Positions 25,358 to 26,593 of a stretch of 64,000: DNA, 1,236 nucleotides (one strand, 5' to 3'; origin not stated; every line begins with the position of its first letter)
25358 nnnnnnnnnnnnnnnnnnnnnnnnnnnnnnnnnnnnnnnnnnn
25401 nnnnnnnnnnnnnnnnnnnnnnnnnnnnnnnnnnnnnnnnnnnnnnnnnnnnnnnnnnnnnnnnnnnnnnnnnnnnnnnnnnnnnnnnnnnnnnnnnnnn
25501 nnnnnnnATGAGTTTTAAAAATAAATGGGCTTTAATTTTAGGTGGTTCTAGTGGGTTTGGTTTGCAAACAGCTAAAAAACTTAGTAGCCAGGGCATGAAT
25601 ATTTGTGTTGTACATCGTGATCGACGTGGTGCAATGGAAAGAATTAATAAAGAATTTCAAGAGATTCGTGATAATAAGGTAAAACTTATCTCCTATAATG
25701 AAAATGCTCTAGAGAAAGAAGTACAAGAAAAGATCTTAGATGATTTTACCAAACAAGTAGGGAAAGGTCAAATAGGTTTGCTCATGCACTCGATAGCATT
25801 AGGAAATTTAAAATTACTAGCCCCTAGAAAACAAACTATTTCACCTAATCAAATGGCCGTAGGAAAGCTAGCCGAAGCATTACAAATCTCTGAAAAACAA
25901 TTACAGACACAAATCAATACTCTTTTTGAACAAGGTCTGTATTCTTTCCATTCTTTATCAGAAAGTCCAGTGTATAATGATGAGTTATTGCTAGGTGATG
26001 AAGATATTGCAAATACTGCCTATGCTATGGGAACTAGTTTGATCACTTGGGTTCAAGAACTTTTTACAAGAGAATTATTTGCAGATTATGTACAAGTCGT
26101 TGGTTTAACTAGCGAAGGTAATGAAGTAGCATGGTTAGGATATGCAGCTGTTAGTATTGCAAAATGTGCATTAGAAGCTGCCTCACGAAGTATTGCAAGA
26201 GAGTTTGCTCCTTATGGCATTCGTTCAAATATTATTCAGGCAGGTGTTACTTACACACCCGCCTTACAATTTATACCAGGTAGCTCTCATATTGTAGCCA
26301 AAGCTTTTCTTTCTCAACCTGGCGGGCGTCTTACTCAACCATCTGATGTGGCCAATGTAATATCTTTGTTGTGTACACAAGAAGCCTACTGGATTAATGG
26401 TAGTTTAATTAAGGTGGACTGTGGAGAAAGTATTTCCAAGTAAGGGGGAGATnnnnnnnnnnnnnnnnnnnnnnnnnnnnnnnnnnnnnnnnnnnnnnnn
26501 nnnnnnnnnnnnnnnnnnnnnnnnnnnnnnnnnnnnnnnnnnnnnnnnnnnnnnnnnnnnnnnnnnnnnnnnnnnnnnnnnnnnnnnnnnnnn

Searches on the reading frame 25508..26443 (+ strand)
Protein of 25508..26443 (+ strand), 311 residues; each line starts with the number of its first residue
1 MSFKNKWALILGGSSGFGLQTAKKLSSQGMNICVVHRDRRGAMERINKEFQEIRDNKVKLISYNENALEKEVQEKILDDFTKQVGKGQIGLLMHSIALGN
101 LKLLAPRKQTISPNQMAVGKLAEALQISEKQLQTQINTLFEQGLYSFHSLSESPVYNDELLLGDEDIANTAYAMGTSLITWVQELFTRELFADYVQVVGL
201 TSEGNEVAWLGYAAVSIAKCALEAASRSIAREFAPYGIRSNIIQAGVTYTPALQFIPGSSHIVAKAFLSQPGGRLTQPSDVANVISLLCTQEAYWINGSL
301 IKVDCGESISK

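Call 29: search_protein_families(library=ncbifam, proteins=[window:25508-26443:+], max_evalue=0.00001)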
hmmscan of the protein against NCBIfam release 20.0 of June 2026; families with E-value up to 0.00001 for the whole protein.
window:25508-26443:+ (311 aa): 160 families (the best 25 are shown)
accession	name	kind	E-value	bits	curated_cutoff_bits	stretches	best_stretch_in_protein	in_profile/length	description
NF005975.0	PRK08063.1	equivalog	2e-30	105.9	328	2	193-308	132-247/250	enoyl-[acyl-carrier-protein] reductase FabL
NF005559.1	PRK07231.1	subfamily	5.6e-26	91.6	215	2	177-307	115-247/249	glucose 1-dehydrogenase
NF009466.0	PRK12826.1-2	subfamily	5e-21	75.3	222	1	197-309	136-246/248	3-oxoacyl-ACP reductase FabG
NF006267.0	PRK08416.1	equivalog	1.4e-19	70.7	369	1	194-308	144-258/260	enoyl-ACP reductase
NF009464.0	PRK12824.1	subfamily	1.8e-19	70.4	269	1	177-307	114-242/245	3-oxoacyl-ACP reductase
NF047420.2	EF_P_mod_YmfI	equivalog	5e-19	69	238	1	215-306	145-234/236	elongation factor P 5-aminopentanone reductase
NF052558.1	MBtsdlDhBudC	equivalog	6e-19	68.6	270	1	211-309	145-243/250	meso-2,3-butanediol dehydrogenase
NF006121.0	PRK08265.1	subfamily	3.7e-18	66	294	1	189-309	125-247/263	short chain dehydrogenase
NF005893.0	PRK07856.1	equivalog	7.3e-18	64.8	255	1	201-306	136-240/255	SDR family oxidoreductase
TIGR01830.1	3oxo_ACP_reduc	equivalog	8.5e-18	64.9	297.75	1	210-306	143-237/239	3-oxoacyl-[acyl-carrier-protein] reductase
NF006693.0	PRK09242.1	equivalog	1e-17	64.1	328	1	213-306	159-252/258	SDR family oxidoreductase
NF005067.0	PRK06484.1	equivalog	1.3e-17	63.5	713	1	197-306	400-510/524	short chain dehydrogenase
NF005449.0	PRK07041.1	equivalog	9.9e-17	61.6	257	1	218-309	150-239/240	SDR family oxidoreductase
NF004778.0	PRK06124.1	equivalog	2.3e-16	60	303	1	193-308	138-253/256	SDR family oxidoreductase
NF005075.0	PRK06500.1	equivalog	3.7e-16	59.3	336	2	209-308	144-247/249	SDR family oxidoreductase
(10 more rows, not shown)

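Call 42: find_encoding_contigs(protein=window:25508-26443:+, flank=2000, max_places=4)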
Protein window:25508-26443:+ (311 aa): no gene with exactly this product is on record in the collection.
